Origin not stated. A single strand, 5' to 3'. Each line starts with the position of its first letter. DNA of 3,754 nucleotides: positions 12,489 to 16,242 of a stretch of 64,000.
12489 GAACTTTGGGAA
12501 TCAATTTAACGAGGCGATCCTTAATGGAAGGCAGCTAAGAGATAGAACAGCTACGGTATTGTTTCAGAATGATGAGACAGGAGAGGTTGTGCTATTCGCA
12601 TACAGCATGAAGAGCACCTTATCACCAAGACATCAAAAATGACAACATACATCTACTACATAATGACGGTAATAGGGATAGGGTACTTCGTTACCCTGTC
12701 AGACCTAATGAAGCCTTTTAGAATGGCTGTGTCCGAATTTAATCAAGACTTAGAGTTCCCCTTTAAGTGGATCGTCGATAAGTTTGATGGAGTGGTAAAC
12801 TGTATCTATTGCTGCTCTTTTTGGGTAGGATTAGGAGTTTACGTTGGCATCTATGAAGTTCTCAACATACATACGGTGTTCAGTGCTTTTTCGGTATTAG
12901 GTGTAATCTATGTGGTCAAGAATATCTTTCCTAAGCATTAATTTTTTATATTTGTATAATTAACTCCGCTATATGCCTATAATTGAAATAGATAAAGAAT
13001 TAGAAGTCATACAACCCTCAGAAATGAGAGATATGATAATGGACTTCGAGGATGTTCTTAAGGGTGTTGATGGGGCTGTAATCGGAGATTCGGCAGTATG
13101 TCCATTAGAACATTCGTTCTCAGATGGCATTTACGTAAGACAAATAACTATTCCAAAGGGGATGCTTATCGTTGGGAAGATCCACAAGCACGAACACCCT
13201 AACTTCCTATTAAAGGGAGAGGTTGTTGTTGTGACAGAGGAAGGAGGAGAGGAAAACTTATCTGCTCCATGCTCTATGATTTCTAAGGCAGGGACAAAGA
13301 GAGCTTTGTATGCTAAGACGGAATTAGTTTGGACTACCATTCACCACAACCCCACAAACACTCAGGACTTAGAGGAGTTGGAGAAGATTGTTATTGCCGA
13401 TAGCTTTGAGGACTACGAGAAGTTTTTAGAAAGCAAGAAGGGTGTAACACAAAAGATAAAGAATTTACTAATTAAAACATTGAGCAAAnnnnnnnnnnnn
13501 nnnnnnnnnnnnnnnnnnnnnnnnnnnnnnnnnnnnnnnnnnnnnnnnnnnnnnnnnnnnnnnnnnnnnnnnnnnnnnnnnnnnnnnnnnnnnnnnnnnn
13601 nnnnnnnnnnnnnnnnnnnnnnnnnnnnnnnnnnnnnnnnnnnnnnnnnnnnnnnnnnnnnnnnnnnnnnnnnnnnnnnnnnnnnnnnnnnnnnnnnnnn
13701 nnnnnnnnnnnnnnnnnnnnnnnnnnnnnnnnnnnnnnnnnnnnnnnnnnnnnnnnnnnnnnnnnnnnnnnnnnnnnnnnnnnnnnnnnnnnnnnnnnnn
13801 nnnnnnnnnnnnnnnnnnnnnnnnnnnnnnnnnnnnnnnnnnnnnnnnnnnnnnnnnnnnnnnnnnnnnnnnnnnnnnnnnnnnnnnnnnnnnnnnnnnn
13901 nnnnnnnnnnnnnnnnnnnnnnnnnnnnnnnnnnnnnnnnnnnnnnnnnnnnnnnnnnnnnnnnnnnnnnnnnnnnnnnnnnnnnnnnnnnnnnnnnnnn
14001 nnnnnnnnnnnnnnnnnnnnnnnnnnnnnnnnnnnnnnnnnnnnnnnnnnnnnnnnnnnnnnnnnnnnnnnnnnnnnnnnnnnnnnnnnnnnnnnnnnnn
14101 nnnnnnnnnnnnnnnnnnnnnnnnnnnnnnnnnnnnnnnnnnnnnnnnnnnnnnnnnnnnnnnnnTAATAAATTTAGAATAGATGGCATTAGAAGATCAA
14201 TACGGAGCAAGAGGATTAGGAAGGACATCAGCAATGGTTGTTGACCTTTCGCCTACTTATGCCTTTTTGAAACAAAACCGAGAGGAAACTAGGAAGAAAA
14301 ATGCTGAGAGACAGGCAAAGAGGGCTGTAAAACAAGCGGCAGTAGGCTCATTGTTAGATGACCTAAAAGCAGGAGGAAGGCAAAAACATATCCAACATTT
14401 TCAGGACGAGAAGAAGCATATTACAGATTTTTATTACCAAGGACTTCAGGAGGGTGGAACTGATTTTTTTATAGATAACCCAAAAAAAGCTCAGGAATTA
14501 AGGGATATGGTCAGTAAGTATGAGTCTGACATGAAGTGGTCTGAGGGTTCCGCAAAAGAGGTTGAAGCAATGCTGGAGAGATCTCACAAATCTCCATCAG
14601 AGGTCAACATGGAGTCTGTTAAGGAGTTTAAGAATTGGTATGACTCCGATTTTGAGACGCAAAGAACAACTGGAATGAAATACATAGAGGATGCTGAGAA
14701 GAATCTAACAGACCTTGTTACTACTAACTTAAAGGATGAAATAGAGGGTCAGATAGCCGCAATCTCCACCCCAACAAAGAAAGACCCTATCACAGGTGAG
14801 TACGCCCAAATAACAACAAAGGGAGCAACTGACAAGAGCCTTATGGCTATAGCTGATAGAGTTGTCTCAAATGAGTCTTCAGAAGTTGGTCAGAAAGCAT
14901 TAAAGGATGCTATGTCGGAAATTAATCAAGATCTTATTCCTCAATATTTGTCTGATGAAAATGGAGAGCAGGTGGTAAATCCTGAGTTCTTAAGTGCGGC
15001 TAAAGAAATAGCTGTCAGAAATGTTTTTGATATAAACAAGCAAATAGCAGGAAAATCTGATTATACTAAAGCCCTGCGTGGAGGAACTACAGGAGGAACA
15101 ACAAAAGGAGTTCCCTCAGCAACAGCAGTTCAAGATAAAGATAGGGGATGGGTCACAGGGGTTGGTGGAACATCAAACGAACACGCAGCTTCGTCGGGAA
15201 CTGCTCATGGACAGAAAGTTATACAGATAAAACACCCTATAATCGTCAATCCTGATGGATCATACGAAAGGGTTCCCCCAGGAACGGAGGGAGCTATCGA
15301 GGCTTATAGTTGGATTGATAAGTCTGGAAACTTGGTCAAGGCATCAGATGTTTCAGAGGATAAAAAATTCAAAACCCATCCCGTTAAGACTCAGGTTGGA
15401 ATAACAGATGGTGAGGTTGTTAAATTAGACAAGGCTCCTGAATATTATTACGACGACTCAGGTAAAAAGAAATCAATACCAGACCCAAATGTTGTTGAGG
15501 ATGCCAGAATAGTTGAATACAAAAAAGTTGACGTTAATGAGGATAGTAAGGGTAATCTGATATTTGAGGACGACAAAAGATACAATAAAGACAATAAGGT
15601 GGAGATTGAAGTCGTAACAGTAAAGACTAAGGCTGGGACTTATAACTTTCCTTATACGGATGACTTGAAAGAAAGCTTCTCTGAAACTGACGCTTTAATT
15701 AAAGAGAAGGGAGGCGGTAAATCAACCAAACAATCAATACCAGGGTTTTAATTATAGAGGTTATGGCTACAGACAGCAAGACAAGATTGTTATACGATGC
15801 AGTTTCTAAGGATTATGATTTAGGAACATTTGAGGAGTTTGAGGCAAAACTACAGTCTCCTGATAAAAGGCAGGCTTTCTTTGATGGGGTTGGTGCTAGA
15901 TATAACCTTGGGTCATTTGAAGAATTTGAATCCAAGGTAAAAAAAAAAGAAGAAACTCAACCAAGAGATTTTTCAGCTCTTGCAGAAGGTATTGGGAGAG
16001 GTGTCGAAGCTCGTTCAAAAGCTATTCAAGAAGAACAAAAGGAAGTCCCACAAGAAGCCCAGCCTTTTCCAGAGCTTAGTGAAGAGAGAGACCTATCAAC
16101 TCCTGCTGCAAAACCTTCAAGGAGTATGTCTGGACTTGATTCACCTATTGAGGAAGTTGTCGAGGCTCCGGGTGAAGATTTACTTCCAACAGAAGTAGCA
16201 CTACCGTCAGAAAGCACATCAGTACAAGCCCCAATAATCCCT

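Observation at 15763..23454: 2563-aa virion protein with a duplicated N-terminal motif, a ~600-aa K/E/A/P spacer and a large C-terminal domain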

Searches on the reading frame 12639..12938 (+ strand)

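Call 9: search_protein_families(library=phrogs, proteins=[window:12639-12938:+], max_evalue=0.001)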
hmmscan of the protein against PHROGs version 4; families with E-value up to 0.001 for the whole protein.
window:12639-12938:+ (100 aa): 1 family
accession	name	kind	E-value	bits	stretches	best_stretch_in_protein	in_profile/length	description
phrog_781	-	unknown function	0.0001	22.6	1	5-92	42-127/152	-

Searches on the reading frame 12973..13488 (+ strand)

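Call 8: search_protein_families(library=phrogs, proteins=[window:12973-13488:+], max_evalue=0.001)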
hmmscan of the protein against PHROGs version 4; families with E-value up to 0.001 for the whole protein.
window:12973-13488:+ (172 aa): 3 families
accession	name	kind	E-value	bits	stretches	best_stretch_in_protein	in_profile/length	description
phrog_12032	-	tail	1.6e-41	142.3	1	5-161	6-154/160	short tail fiber protein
phrog_24280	-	tail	4.9e-31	108.5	1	23-161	26-161/169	tail fiber adhesin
phrog_34170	-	unknown function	1.1e-24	88.5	1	38-152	30-145/296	-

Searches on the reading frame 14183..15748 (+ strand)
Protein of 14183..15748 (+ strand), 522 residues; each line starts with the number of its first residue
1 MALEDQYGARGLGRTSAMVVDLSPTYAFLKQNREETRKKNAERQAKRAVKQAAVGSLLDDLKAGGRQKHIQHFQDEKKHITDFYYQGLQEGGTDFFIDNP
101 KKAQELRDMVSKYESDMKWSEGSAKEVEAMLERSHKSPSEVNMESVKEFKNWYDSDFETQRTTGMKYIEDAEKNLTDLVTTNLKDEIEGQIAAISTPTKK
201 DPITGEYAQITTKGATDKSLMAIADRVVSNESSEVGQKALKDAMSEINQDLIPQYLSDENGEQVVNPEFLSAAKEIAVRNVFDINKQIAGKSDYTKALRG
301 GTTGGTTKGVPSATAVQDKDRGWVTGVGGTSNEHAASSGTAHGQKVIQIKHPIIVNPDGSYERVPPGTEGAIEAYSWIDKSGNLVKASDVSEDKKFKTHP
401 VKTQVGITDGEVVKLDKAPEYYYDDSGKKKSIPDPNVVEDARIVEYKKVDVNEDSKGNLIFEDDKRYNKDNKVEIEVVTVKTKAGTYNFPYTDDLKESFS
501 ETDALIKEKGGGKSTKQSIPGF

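Call 9: search_protein_families(library=phrogs, proteins=[window:14183-15748:+], max_evalue=0.001)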
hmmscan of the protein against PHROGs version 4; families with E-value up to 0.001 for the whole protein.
window:14183-15748:+ (522 aa): 0 families

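Call 26: search_protein_families(library=pfam, proteins=[window:14183-15748:+], max_evalue=0.01)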
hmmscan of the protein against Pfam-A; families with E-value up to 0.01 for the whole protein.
window:14183-15748:+ (522 aa): 0 families

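Call 100: search_protein_families(library=ncbifam, proteins=[window:14183-15748:+], max_evalue=0.01)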
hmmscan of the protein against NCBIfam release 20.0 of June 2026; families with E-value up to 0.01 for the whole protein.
window:14183-15748:+ (522 aa): 0 families

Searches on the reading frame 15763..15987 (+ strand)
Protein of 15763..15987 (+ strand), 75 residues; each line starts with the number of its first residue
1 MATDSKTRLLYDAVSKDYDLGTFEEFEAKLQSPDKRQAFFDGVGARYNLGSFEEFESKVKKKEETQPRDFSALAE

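Call 88: find_related_loci(query=window:15763-15987:+, collection=viral_contigs, flank=9000)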
Query window:15763-15987:+ (75 aa) in viral_contigs; peptide patterns used: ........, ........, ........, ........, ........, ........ (x = any residue, [..] = any of these).
16 stretches matched a pattern; 2 encode a relative of the query (tblastn E <= 1e-3); 2 distinct loci.
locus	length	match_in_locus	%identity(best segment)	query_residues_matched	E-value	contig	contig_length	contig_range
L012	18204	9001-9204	54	10-66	4e-18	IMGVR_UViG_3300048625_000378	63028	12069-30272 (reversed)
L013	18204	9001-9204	54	10-66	4e-18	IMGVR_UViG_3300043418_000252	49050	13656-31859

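Call 94: find_related_loci(query=A3, collection=viral_contigs, flank=9000)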
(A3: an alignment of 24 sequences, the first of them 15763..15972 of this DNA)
Query A3 (70 aa) in viral_contigs; peptide patterns used: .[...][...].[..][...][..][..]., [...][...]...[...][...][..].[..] (x = any residue, [..] = any of these).
234 stretches matched a pattern; 44 encode a relative of the query (tblastn E <= 1e-3); 44 distinct loci.
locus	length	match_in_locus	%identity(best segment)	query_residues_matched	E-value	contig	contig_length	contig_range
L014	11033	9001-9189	65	4-66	2e-25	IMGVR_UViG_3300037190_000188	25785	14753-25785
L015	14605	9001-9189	66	5-66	2e-24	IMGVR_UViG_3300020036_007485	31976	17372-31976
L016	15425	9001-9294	68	1-70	5e-24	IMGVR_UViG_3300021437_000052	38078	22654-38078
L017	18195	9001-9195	58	1-67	1e-23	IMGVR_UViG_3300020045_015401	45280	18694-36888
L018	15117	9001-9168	67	5-60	2e-23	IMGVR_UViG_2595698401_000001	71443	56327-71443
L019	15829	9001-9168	67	5-60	2e-23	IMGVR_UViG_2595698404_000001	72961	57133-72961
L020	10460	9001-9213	61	6-67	4e-23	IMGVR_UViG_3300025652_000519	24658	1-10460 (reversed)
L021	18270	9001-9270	61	4-67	5e-23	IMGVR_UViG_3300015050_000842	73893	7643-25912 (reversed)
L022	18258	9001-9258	62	5-67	6e-23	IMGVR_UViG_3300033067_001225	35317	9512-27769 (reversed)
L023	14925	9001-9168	65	5-60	6e-23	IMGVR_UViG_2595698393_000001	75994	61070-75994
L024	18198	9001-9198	61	4-65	2e-22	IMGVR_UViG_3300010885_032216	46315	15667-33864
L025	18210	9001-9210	62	5-65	3e-22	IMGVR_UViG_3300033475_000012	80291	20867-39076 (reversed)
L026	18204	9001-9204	62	5-60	9e-22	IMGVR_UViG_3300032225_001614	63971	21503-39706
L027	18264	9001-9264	61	4-60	3e-21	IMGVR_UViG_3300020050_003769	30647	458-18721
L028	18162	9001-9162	69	6-59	3e-21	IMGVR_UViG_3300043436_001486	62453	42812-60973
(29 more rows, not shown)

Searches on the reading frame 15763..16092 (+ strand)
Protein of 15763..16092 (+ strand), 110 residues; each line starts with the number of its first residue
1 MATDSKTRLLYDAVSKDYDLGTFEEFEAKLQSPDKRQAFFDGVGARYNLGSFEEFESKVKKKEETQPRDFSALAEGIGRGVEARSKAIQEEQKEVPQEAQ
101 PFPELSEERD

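Call 85: search_protein_families(library=pfam, proteins=[window:15763-16092:+], max_evalue=5)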
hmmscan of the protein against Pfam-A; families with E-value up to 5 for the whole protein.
window:15763-16092:+ (110 aa): 0 families
